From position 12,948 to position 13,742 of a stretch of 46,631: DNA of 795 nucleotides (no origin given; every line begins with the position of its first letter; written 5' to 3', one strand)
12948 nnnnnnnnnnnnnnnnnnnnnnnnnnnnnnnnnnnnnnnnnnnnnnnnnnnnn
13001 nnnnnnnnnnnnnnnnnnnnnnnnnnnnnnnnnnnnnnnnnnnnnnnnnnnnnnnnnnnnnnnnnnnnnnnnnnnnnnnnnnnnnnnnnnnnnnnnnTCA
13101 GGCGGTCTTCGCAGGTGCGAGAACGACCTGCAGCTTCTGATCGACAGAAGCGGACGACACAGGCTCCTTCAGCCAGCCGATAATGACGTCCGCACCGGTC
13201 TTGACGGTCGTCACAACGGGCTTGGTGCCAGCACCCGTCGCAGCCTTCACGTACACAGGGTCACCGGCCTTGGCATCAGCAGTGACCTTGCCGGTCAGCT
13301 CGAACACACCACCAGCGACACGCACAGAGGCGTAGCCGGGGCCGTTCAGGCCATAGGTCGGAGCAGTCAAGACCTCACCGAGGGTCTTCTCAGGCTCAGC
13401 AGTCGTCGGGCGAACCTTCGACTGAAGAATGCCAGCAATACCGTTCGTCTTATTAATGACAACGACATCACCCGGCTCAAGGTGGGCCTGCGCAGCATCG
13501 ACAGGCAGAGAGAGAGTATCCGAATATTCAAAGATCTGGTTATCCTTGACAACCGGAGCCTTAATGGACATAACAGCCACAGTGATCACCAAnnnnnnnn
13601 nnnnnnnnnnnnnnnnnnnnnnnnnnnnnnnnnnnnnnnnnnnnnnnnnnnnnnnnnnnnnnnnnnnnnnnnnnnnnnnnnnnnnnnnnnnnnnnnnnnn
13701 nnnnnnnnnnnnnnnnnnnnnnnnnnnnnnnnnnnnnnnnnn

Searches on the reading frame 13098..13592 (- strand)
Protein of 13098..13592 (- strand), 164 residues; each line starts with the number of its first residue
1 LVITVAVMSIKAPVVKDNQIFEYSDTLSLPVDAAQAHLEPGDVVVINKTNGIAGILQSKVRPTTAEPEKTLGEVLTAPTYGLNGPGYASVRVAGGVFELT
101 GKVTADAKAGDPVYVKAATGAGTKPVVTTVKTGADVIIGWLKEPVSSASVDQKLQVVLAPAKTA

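Call 59: search_protein_families(library=pfam, max_evalue=0.01, proteins=[window:13098-13592:-])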
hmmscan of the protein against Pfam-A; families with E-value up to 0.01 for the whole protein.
window:13098-13592:- (164 aa): 1 family
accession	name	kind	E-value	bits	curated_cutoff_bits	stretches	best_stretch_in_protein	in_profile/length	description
PF09956.15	Phage_cement_2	-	0.0014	19.4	24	0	29-148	7-95/103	Phage cement protein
